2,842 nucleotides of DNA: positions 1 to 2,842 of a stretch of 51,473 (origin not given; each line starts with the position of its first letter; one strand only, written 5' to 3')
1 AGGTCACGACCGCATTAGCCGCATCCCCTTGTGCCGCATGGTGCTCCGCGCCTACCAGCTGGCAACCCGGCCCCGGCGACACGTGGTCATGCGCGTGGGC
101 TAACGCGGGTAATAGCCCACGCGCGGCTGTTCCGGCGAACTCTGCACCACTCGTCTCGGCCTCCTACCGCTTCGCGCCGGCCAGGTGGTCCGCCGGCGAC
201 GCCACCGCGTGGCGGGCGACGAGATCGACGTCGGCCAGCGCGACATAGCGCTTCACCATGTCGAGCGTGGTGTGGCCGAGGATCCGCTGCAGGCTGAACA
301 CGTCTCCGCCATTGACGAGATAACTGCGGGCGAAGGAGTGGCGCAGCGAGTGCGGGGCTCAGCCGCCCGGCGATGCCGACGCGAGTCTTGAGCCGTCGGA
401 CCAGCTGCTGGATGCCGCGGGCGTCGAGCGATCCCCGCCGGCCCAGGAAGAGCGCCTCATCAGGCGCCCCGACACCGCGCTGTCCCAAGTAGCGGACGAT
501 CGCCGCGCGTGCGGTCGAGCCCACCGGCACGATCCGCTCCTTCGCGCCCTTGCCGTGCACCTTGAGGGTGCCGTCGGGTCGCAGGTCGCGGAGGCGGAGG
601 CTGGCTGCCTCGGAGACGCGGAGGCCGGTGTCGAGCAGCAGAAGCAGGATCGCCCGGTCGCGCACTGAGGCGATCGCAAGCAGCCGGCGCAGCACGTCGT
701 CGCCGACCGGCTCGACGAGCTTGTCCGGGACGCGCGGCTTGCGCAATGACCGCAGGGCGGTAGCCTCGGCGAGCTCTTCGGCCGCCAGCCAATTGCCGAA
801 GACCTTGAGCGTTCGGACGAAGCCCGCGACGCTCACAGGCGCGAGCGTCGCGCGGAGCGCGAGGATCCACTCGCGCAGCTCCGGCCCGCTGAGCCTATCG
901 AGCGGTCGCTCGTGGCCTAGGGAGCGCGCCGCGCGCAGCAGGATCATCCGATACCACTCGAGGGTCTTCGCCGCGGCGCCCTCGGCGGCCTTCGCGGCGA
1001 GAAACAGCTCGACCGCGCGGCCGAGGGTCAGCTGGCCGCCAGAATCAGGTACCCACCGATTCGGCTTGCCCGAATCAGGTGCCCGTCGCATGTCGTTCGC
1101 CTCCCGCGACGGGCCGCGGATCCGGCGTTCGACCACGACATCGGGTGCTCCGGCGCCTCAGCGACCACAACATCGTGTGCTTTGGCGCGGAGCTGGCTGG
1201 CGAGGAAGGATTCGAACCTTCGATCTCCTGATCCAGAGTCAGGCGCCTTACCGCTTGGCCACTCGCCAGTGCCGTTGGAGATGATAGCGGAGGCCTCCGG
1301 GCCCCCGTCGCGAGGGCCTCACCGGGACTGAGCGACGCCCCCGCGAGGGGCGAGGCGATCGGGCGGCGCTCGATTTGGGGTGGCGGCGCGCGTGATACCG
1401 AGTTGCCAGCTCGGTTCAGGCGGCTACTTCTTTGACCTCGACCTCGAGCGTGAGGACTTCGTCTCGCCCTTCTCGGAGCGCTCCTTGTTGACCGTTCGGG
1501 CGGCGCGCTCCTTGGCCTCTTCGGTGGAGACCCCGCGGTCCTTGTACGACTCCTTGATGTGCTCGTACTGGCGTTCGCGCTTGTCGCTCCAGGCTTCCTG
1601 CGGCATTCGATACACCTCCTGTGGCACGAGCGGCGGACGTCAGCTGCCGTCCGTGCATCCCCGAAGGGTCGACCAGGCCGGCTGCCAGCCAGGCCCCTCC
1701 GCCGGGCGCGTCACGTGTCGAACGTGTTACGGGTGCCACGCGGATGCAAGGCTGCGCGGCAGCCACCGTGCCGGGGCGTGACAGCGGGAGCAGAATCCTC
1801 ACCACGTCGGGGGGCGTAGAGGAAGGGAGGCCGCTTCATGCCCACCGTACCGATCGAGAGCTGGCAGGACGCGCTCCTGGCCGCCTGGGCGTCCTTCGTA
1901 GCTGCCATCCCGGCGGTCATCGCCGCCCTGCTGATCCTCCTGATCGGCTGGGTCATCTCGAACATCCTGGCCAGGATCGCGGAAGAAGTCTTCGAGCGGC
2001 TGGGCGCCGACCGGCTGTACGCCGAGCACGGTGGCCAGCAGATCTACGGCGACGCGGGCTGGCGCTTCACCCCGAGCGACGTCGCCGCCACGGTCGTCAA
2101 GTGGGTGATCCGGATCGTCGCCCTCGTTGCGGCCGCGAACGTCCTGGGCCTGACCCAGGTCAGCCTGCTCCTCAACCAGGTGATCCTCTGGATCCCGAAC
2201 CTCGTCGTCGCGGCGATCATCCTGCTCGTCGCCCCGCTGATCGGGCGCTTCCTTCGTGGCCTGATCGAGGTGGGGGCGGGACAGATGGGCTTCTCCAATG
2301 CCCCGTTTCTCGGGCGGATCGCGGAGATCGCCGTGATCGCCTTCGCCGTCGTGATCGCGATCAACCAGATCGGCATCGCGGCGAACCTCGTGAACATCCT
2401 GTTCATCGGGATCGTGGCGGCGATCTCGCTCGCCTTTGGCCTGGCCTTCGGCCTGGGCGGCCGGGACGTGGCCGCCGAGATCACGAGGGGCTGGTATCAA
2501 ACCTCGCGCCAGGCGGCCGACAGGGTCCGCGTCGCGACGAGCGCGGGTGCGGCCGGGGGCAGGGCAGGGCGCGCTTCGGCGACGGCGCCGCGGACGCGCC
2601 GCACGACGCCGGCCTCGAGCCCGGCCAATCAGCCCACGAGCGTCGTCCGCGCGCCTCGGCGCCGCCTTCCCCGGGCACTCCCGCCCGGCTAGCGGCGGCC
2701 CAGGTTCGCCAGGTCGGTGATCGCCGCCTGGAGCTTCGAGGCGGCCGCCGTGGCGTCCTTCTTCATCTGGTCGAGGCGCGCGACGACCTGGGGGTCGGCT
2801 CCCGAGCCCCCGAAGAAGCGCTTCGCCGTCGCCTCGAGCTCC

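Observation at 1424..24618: Candidate stress/dormancy regulon marked by an 11-bp-periodic TGCAAG box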

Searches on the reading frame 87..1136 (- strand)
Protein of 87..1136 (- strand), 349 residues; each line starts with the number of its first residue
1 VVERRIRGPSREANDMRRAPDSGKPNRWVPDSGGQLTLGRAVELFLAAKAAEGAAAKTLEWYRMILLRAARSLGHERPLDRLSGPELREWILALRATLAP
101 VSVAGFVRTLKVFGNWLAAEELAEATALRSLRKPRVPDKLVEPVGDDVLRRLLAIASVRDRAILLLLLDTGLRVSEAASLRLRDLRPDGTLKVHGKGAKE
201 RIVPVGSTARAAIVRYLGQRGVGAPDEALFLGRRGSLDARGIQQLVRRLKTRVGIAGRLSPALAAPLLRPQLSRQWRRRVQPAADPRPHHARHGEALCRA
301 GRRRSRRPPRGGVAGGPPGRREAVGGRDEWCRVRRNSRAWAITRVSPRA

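Call 43: search_protein_families(library=pfam, proteins=[window:87-1136:-], max_evalue=0.05)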
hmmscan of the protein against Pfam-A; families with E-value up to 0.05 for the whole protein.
window:87-1136:- (349 aa): 2 families
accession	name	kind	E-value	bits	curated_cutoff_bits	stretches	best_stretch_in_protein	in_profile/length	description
PF00589.27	Phage_integrase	-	2.5e-18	66.9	27.1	1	149-261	8-129/172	Phage integrase family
PF02899.23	Phage_int_SAM_1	-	0.0034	18.1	22.3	1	51-120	11-82/83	Phage integrase, N-terminal SAM-like domain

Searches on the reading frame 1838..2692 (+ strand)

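Call 9: search_protein_families(library=pfam, proteins=[window:1838-2692:+], max_evalue=0.01)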
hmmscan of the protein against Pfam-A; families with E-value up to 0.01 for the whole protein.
window:1838-2692:+ (284 aa): 1 family
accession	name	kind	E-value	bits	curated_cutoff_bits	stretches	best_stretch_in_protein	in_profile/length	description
PF05552.17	MS_channel_1st_1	-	5.7e-16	58.6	22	2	15-60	5-50/50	Mechanosensitive ion channel, conserved TM helix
